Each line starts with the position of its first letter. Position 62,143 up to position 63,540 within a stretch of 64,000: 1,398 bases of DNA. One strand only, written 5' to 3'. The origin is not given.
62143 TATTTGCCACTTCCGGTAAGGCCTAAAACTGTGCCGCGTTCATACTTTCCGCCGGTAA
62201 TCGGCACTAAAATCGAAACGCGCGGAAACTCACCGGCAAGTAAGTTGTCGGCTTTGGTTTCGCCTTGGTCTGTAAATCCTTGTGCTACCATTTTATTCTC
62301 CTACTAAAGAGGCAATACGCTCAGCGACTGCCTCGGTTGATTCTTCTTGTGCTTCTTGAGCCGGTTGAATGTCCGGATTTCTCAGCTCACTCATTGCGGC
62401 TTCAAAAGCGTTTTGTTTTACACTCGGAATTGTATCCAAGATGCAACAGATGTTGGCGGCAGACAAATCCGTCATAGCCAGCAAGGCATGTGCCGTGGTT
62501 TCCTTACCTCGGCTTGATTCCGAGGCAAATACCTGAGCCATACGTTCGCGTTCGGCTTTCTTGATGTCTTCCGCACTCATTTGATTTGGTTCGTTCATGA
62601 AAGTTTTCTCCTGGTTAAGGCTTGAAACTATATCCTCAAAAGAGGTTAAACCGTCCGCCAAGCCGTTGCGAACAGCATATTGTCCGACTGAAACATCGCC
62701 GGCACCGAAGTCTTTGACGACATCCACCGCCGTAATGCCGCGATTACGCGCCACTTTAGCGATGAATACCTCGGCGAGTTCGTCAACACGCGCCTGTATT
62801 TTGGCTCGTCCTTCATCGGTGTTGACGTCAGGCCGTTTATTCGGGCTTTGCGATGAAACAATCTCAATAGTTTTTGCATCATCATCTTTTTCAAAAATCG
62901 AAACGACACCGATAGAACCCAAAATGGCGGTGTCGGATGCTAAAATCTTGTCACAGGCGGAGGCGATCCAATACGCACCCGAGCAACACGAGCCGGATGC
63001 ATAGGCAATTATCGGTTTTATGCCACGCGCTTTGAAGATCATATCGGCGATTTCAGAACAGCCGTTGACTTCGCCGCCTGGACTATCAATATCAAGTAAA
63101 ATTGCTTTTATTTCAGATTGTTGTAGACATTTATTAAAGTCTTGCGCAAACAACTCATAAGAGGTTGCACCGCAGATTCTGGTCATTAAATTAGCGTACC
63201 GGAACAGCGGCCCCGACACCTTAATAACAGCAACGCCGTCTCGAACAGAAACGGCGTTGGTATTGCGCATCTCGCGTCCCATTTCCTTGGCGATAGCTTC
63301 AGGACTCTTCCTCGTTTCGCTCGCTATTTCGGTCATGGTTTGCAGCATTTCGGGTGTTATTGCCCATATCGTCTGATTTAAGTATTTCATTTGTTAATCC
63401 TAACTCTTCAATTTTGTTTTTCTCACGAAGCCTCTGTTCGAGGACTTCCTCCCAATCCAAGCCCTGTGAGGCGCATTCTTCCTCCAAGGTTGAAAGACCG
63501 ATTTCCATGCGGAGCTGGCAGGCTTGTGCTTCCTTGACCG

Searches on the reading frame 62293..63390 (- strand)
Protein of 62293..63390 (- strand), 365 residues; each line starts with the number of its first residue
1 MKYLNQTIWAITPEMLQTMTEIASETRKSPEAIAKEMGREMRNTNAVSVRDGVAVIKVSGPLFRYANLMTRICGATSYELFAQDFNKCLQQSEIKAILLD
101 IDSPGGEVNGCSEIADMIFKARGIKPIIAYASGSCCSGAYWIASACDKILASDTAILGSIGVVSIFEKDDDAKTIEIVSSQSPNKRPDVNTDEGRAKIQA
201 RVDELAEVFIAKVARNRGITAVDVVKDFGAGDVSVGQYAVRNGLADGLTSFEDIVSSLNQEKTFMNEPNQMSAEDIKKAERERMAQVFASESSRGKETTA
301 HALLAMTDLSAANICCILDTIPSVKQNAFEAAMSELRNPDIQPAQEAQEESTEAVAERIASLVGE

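Call 69: search_protein_families(library=pfam, proteins=[window:62293-63390:-], max_evalue=0.001)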
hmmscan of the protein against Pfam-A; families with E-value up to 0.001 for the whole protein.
window:62293-63390:- (365 aa): 3 families
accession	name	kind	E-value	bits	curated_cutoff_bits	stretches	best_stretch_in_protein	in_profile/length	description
PF01343.23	Peptidase_S49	-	6.2e-24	85.2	24.9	1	124-262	6-151/154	Peptidase family S49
PF25145.1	NfeD1b_N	-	1.2e-08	35.2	40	1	90-165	27-100/189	NfeD1b, N-terminal domain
PF00574.28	CLP_protease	-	3.5e-05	24.2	20.2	1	90-148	42-98/182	Clp protease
